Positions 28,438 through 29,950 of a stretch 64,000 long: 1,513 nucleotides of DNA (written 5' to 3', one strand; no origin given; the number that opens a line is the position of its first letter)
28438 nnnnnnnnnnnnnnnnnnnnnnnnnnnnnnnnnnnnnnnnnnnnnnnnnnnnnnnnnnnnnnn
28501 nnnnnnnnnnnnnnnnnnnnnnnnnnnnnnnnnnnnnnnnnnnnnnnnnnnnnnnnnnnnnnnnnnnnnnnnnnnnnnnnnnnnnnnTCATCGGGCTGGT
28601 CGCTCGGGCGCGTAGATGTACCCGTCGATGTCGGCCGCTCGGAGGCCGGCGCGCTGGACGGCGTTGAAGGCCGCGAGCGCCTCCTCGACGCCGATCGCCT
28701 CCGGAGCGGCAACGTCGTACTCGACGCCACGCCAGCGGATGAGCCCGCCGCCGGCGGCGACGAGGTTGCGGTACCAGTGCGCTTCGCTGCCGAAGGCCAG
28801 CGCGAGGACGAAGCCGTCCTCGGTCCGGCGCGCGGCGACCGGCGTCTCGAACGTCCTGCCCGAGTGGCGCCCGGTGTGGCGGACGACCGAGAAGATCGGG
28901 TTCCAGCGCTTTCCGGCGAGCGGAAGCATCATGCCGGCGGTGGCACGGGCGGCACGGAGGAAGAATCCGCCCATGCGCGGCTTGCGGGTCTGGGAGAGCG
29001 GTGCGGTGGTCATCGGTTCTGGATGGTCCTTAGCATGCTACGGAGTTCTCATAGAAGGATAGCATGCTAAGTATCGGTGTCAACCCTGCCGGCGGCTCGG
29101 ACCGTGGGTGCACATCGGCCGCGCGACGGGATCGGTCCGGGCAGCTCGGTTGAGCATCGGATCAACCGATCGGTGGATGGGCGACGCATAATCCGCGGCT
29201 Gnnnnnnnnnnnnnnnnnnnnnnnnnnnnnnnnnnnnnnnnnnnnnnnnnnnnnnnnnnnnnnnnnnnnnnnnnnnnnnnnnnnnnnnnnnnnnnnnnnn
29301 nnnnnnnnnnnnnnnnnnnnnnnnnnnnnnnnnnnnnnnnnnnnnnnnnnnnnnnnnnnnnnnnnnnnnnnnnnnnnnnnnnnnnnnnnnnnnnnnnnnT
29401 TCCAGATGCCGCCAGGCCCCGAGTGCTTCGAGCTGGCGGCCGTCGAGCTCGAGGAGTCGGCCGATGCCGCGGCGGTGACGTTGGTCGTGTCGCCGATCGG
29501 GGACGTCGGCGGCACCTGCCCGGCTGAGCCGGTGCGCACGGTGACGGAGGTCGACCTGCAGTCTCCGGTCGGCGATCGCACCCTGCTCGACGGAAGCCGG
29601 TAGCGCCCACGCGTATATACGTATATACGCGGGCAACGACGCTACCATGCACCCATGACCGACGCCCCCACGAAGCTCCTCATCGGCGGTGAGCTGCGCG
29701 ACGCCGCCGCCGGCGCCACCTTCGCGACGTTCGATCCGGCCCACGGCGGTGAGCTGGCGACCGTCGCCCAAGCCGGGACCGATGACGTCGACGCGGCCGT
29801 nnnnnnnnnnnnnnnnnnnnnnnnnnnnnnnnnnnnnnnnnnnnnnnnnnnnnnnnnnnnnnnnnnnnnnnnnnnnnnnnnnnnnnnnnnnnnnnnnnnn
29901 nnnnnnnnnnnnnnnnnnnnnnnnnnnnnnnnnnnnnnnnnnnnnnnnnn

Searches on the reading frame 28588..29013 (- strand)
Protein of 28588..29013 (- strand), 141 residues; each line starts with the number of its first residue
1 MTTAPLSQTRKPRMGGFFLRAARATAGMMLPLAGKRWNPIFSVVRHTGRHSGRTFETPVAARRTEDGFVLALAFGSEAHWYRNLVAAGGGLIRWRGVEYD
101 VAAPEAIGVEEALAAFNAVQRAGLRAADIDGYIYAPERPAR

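Call 10: search_protein_families(library=pfam, proteins=[window:28588-29013:-])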
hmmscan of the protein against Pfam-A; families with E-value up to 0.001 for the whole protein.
window:28588-29013:- (141 aa): 1 family
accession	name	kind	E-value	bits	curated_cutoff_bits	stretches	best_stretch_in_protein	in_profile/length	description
PF04075.20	F420H2_quin_red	-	1.4e-06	28.9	22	1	42-111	26-98/130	F420H(2)-dependent quinone reductase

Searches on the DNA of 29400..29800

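Call 51: search_rna_families(source=window, start=29400, end=29800, threshold=evalue, max_evalue=10)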
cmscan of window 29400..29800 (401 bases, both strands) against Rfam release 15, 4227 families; matches with E-value up to 10: 7.
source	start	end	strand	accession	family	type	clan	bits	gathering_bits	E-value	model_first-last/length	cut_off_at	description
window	29461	29528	+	RF03314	mir-1908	Gene; miRNA;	-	18.2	82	4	1-73/73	no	mir-1908 microRNA precursor family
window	29668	29687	-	RF01273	sR34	Gene; snRNA; snoRNA; CD-box;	-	15.2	40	2.6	1-54/54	no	Small nucleolar RNA sR34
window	29480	29515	-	RF01340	CRISPR-DR29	Gene; CRISPR;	-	13.2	39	9.1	1-37/37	no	CRISPR RNA direct repeat element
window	29700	29738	-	RF02470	Ms_IGR-8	Gene; sRNA;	-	12.8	44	3.2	1-63/63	no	Mycobacterium sRNA Ms_IGR-8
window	29513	29634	+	RF01754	radC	Cis-reg;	-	12.2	40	4.8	1-149/149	no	radC RNA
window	29667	29687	-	RF01131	sR47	Gene; snRNA; snoRNA; CD-box;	CL00132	11.5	40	2.9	1-55/55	no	Small nucleolar RNA sR47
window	29747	29763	-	RF02940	COG3860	Cis-reg;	-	10.9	42.5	6.4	1-17/54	no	COG3860 RNA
